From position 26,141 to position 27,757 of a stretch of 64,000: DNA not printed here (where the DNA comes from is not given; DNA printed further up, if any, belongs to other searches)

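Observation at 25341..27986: T-box leader with intrinsic terminator in front of an aminotransferase translationally coupled to ddl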

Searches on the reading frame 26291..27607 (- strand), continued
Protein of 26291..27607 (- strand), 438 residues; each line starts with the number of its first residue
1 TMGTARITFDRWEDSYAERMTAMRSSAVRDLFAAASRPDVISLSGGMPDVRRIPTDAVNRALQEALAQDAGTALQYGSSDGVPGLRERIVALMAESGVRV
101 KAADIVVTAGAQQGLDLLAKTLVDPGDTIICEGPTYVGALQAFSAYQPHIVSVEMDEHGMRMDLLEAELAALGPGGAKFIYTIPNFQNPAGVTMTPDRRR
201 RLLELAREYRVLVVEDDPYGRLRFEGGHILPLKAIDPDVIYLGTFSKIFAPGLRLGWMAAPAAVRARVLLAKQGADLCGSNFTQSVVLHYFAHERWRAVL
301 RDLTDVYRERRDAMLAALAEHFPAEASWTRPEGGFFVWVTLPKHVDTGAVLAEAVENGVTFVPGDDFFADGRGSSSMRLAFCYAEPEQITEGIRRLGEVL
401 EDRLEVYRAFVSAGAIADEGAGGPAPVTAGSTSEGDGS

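Call 52: search_solved_structures(query=window:26294-27607:-, max_evalue=1e-20)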
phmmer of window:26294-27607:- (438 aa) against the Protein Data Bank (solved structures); distinct sequences matched with E-value up to 1e-20: 35.
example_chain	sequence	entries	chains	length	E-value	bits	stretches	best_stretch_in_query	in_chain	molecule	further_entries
1x0m_A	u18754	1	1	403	3.8e-106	358.9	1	16-405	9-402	Aminotransferase II Homologue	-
3aov_A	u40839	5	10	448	5e-106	358.5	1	15-405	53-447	Putative uncharacterized protein PH0207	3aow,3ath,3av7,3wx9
1wst_A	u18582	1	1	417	1.7e-103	350.1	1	13-404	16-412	multiple substrate aminotransferase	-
1vp4_A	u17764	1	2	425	3.9e-78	266.5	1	22-400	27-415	aminotransferase, putative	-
2egy_A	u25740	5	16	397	4.1e-76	259.9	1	12-404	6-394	Alpha-aminodipate aminotransferase | 2-aminoadipate transaminase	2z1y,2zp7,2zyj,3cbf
2zc0_A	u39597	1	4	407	8.2e-76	258.9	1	19-403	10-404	Alanine glyoxylate transaminase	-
4gdy_A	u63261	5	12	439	1.3e-53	185.8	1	25-409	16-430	Kynurenine/alpha-aminoadipate aminotransferase, mitochondrial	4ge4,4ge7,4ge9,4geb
3ue8_A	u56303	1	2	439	3.9e-52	180.9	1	25-409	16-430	Kynurenine/alpha-aminoadipate aminotransferase, mitochondrial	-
6t8p_A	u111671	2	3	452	1.7e-51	178.8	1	23-402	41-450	Kynurenine/alpha-aminoadipate aminotransferase, mitochondrial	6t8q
2vgz_A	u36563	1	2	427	1.8e-51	178.7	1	24-402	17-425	KYNURENINE/ALPHA-AMINOADIPATE AMINOTRANSFERASE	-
2xh1_A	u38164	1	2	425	1.9e-51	178.6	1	25-402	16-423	KYNURENINE/ALPHA-AMINOADIPATE AMINOTRANSFERASE, MITOCHONDRIAL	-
6d0a_A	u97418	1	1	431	2e-51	178.6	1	25-402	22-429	Kynurenine/alpha-aminoadipate aminotransferase, mitochondrial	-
2qlr_A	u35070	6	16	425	2.1e-51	178.5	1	25-402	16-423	Kynurenine/alpha-aminoadipate aminotransferase mitochondrial | Kynurenine/alpha-aminoadipate aminotransferase, mitochondrial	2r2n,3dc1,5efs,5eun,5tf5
8tn2_A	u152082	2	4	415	1.8e-40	142.5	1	39-396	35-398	PLP-dependent aminotransferase MppQ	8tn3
6hnb_A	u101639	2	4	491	3.2e-30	108.7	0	71-225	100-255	Aromatic amino acid aminotransferase I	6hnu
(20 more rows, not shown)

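Call 73: find_encoding_contigs(protein=P0001, flank=3000, max_places=2)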
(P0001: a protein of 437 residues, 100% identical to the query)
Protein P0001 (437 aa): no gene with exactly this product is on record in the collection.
